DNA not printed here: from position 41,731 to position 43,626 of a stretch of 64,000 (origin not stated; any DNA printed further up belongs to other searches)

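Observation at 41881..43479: GT2-methyltransferase fusion protein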

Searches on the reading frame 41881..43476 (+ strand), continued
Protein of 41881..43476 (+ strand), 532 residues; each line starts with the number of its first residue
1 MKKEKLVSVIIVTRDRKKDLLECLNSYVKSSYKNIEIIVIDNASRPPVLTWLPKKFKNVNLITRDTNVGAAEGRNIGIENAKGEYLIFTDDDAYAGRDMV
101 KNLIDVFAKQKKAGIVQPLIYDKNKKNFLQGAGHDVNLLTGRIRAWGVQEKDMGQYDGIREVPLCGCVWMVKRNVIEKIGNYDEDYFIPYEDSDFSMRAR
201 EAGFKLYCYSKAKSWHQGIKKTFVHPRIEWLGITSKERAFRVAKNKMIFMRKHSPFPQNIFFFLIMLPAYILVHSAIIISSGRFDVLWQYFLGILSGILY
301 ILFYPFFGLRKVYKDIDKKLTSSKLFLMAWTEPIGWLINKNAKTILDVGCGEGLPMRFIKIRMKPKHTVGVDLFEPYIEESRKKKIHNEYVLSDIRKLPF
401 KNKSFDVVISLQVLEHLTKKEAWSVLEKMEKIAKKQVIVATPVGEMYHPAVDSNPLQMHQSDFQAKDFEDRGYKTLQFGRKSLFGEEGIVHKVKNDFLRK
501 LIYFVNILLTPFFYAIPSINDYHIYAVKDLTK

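Call 24: predict_structure(alignment_id=A1)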
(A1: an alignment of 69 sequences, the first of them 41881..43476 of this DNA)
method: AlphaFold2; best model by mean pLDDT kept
length: 532 residues; sequences in the alignment: 69
mean_pLDDT: 91.2   pTM: 0.77
mean pLDDT of the five models: 91.2, 91.0, 91.0, 90.2, 89.7
residues with pLDDT >= 90: 369; 70-90: 147; 50-70: 15; < 50: 1
segments of 3 or more residues with pLDDT < 50: none
pLDDT, mean of each block of 10 residues (from residue 1): 84 94 97 97 89 92 85 94 97 97 98 97 93 94 90 96 95 97 83 95 98 85 74 85 91 94 96 95 93 93 81 83 88 92 97 94 96 92 95 94 98 94 98 98 77 76 95 93 82 80 87 85 95 81
secondary structure, 60 per line:
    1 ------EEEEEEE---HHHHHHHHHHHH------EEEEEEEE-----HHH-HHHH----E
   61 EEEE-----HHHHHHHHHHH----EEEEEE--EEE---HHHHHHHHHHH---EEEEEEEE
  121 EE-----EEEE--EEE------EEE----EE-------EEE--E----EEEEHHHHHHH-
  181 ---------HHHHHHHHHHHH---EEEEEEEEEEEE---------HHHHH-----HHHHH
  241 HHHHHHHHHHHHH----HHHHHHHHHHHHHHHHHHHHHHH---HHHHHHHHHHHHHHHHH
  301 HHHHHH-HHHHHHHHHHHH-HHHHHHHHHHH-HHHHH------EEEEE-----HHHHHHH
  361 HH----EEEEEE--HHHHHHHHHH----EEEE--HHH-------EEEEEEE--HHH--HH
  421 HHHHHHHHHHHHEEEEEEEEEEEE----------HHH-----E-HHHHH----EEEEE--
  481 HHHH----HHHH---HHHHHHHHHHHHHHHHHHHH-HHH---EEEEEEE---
elements in order: E7-13 H17-28 E35-42 H52-55 E60-64 H70-80 E85-90 E93-95 H99-109 E113-122 E128-131 E134-136 E143-145 E159-161 E169-172 H173-179 H190-201 E205-216 H226-230 H236-253 H258-280 H284-306 H308-319 H321-331 H333-337 E344-348 H354-362 E367-372 H375-384 E389-392 E405-411 H419-432 E433-444 H465-469 E474-478 H481-484 H489-492 H496-515 E523-529
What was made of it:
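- On WbdD-type chain terminators: The AF2 secondary structure shows only a TM hairpin and two short helices (308-319, 321-331) between the modules (call 24)
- On GtrB/CsbB/DPMS-type polyprenyl-phosphate glycosyltransferases: AF2 helices 236-253, 258-280 and 284-306 (call 24)
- On GlfT2-like galactofuranosyltransferases: The protein starts directly with the first GT-A strand (call 24).
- Checked: AlphaFold2 (pLDDT 91.2, pTM 0.77) gives helices 258-280 and 284-306 (call 24).
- The model is high-confidence (pLDDT 91; call 24). The two modules are held at a fixed distance on the membrane (call 24).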

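Call 27: fold_search(model_id=the predicted structure, library=pdb)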
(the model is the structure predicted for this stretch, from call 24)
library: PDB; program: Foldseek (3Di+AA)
matches with E <= 10: 1957; with E <= 0.001: 1287
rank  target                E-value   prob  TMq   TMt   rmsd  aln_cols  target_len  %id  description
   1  6egs_A                3.6e-15  1.00  0.37  0.41   8.1       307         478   17  Crystal structure of the GalNAc-T2 F104S mutant in complex with UDP-GalNAc (released 2018-04-11)
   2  4d0z_F                4.3e-15  1.00  0.40  0.43   8.1       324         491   18  GalNAc-T2 crystal soaked with UDP-5SGalNAc, mEA2 and manganese (Higher resolution dataset) (released 2014-05-28)
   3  4d0z_C                1.4e-14  1.00  0.37  0.41   8.8       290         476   18  GalNAc-T2 crystal soaked with UDP-5SGalNAc, mEA2 and manganese (Higher resolution dataset) (released 2014-05-28)
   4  5ndf_E                1.5e-14  1.00  0.41  0.44  10.2       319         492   16  Small-molecule inhibition of ppGalNAc-Ts selectively reduces mucin-type O-glycosylation (released 2017-11-01)
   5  2ffv_B                1.5e-14  1.00  0.38  0.42   7.5       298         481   17  Human ppGalNAcT-2 complexed with manganese and UDP (released 2006-01-31)
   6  6nqt_E                1.7e-14  1.00  0.42  0.45   8.6       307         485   17  GalNac-T2 soaked with UDP-sugar (released 2020-01-29)
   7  6nqt_F                2.1e-14  1.00  0.41  0.44   4.7       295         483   17  GalNac-T2 soaked with UDP-sugar (released 2020-01-29)
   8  6e7i_A                2.3e-14  1.00  0.41  0.43  10.2       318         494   16  Human ppGalNAcT2 I253A/L310A Mutant with EA2 and UDP (released 2020-01-29)
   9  6nqt_A                2.3e-14  1.00  0.40  0.43   9.6       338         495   17  GalNac-T2 soaked with UDP-sugar (released 2020-01-29)
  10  6e4r_A                2.9e-14  1.00  0.41  0.43   9.9       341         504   16  Crystal Structure of the Drosophila Melanogaster Polypeptide N-Acetylgalactosaminyl Transferase PGANT9B (released 2018-09-12)
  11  4d0t_F                3.3e-14  1.00  0.41  0.44   8.6       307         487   17  GalNAc-T2 crystal soaked with UDP-GalNAc, EA2 peptide and manganese (released 2014-05-28)
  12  2ffu_A                3.5e-14  1.00  0.41  0.44   8.6       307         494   17  Crystal Structure of Human ppGalNAcT-2 complexed with UDP and EA2 (released 2006-01-31)
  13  4d0t_A                3.9e-14  1.00  0.39  0.41   7.0       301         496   17  GalNAc-T2 crystal soaked with UDP-GalNAc, EA2 peptide and manganese (released 2014-05-28)
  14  6s24_A                3.9e-14  1.00  0.40  0.40   8.8       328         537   19  Crystal structure of the TgGalNAc-T3 in complex with UDP, manganese and the peptide 3 (released 2019-12-25)
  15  4d11_A                4.1e-14  1.00  0.41  0.44  10.3       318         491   17  GalNAc-T2 crystal soaked with UDP-5SGalNAc, mEA2 peptide and manganese (Lower resolution dataset) (released 2014-05-28)
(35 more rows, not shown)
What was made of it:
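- The Foldseek top hits are ppGalNAc-Ts, GlfT2 and CgT (call 27).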

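Call 45: find_encoding_contigs(protein=P0099, flank=8000, max_places=1)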
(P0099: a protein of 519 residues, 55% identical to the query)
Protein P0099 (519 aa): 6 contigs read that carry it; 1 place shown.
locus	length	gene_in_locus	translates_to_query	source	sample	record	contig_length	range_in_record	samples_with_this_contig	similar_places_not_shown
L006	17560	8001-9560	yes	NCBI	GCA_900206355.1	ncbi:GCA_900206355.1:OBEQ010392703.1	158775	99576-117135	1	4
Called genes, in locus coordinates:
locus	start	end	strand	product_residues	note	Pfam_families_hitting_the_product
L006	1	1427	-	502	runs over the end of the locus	-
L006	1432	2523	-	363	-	PF02350:Epimerase_2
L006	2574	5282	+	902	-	-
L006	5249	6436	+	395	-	PF00534:Glycos_transf_1, PF13692:Glyco_trans_1_4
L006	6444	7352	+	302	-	PF00535:Glycos_transf_2, PF10111:Glyco_tranf_2_2, PF13506:Glyco_transf_21 (faint), PF13641:Glyco_tranf_2_3, PF13632:Glyco_trans_2_3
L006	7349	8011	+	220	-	PF07021:MetW, PF13489:Methyltransf_23, PF13847:Methyltransf_31, PF08241:Methyltransf_11, PF08242:Methyltransf_12, PF13649:Methyltransf_25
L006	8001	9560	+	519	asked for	PF00535:Glycos_transf_2, PF10111:Glyco_tranf_2_2, PF13641:Glyco_tranf_2_3, PF13632:Glyco_trans_2_3, PF13489:Methyltransf_23 (weak), PF08241:Methyltransf_11, PF08242:Methyltransf_12 (faint), PF13649:Methyltransf_25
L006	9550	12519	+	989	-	-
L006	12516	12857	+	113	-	-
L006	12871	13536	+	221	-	PF00535:Glycos_transf_2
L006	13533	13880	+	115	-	PF10066:DUF2304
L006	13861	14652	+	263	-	PF00535:Glycos_transf_2, PF10111:Glyco_tranf_2_2, PF13641:Glyco_tranf_2_3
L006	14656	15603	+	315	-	PF01370:Epimerase, PF02719:Polysacc_synt_2 (faint), PF01073:3Beta_HSD (weak), PF16363:GDP_Man_Dehyd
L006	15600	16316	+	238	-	PF00535:Glycos_transf_2, PF13641:Glyco_tranf_2_3 (weak)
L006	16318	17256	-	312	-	PF01408:GFO_IDH_MocA, PF22725:GFO_IDH_MocA_C3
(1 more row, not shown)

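Call 46: find_encoding_contigs(protein=P0109, flank=8000, max_places=1)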
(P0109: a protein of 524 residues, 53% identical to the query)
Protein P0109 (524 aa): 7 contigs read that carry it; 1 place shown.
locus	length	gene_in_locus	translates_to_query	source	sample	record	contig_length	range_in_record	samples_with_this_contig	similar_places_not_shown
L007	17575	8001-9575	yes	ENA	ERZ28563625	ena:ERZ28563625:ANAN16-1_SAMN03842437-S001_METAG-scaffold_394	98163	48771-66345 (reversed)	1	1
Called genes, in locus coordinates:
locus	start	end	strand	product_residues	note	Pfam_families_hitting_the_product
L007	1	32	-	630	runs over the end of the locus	-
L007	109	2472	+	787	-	-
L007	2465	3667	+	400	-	PF00534:Glycos_transf_1, PF13692:Glyco_trans_1_4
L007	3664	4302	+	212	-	PF07021:MetW, PF13489:Methyltransf_23, PF13847:Methyltransf_31 (weak), PF08241:Methyltransf_11, PF08242:Methyltransf_12, PF13649:Methyltransf_25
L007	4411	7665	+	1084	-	-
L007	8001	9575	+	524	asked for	PF00535:Glycos_transf_2, PF10111:Glyco_tranf_2_2, PF13641:Glyco_tranf_2_3, PF07021:MetW (weak), PF08241:Methyltransf_11, PF08242:Methyltransf_12, PF13649:Methyltransf_25, PF13847:Methyltransf_31, +1 more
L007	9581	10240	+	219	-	PF00535:Glycos_transf_2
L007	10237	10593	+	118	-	PF10066:DUF2304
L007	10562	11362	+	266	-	PF00535:Glycos_transf_2, PF10111:Glyco_tranf_2_2, PF13641:Glyco_tranf_2_3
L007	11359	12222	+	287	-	PF13292:DXP_synthase_N, PF00456:Transketolase_N, PF00676:E1_dh (weak)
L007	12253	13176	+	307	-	PF02779:Transket_pyr, PF02780:Transketolase_C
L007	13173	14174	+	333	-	PF01370:Epimerase, PF04321:RmlD_sub_bind (weak), PF16363:GDP_Man_Dehyd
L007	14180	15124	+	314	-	-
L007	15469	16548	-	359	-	PF01073:3Beta_HSD, PF01370:Epimerase, PF02719:Polysacc_synt_2 (weak), PF04321:RmlD_sub_bind, PF16363:GDP_Man_Dehyd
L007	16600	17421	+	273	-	PF00535:Glycos_transf_2, PF10111:Glyco_tranf_2_2 (weak), PF13641:Glyco_tranf_2_3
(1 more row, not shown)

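Call 47: find_encoding_contigs(protein=P0055, flank=8000, max_places=1)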
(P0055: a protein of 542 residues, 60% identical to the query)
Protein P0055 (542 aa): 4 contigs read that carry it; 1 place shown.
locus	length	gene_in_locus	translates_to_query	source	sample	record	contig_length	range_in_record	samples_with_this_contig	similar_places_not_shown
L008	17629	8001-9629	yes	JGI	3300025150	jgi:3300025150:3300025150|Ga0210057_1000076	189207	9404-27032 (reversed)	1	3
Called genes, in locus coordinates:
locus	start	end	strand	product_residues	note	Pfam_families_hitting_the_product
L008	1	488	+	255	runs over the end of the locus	PF00583:Acetyltransf_1, PF13673:Acetyltransf_10, PF13508:Acetyltransf_7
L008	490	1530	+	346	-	PF00535:Glycos_transf_2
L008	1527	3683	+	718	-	PF11847:GT-C_AftD (faint)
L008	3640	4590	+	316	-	PF13489:Methyltransf_23, PF08241:Methyltransf_11, PF08242:Methyltransf_12, PF13649:Methyltransf_25, PF13847:Methyltransf_31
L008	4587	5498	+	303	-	PF00535:Glycos_transf_2, PF10111:Glyco_tranf_2_2, PF13506:Glyco_transf_21 (weak), PF13641:Glyco_tranf_2_3, PF13632:Glyco_trans_2_3 (weak)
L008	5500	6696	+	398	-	PF00534:Glycos_transf_1, PF13692:Glyco_trans_1_4, PF13524:Glyco_trans_1_2 (faint)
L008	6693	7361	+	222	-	PF13489:Methyltransf_23, PF13847:Methyltransf_31, PF08241:Methyltransf_11, PF08242:Methyltransf_12, PF13649:Methyltransf_25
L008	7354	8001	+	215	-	PF01209:Ubie_methyltran, PF13489:Methyltransf_23, PF13847:Methyltransf_31, PF08241:Methyltransf_11, PF08242:Methyltransf_12, PF13649:Methyltransf_25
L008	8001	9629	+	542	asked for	PF00535:Glycos_transf_2, PF10111:Glyco_tranf_2_2, PF13641:Glyco_tranf_2_3, PF13489:Methyltransf_23, PF08241:Methyltransf_11, PF08242:Methyltransf_12, PF13649:Methyltransf_25, PF13847:Methyltransf_31, +2 more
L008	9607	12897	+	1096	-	PF11847:GT-C_AftD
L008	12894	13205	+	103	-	-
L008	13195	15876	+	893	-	-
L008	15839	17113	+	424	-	PF01943:Polysacc_synt, PF13440:Polysacc_synt_3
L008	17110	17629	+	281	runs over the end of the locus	-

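Call 59: search_protein_representatives(alignment_id=A1)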
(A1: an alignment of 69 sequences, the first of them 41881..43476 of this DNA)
Query: 69 sequences, 534 profile positions. Proteins with E-value up to 0.001 (for the whole library): 468144; up to 1e-10: 119700; up to 1e-30: 5180. The best 150 are listed.
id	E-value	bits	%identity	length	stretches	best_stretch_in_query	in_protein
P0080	2.4e-275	930.5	-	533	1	2-532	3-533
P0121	1.2e-177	608.1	-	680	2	2-313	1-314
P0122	1.3e-177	607.9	-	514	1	2-526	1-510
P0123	7.6e-163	559.2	-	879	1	3-305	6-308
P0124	5.1e-148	510.3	-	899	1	2-308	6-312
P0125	1.8e-141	488.6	-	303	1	231-533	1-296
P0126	8.8e-136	469.9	-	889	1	2-304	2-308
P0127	5.5e-135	467.3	-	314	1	4-305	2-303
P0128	1.2e-133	462.9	-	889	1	4-305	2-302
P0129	7.4e-114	397.5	-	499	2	2-304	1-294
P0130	2.4e-101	356.3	-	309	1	4-303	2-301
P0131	8.1e-101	354.5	-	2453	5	7-230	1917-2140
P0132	1.3e-98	347.3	-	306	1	2-299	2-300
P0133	1.8e-97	343.5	-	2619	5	2-255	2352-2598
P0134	1.0e-95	337.6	-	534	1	7-528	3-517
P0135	3.2e-95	336.0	-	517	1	2-532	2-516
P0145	1.2e-90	321.0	-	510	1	4-526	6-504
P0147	1.4e-89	317.4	-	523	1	6-522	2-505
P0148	6.6e-89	315.2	-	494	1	320-532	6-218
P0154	1.9e-84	300.5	-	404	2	335-529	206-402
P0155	4.7e-84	299.2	-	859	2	7-516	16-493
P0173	4.7e-80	286.0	-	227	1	311-532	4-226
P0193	7.3e-74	265.6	-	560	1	4-419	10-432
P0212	4.5e-70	253.0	-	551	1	2-525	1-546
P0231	2.0e-67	244.3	-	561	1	6-531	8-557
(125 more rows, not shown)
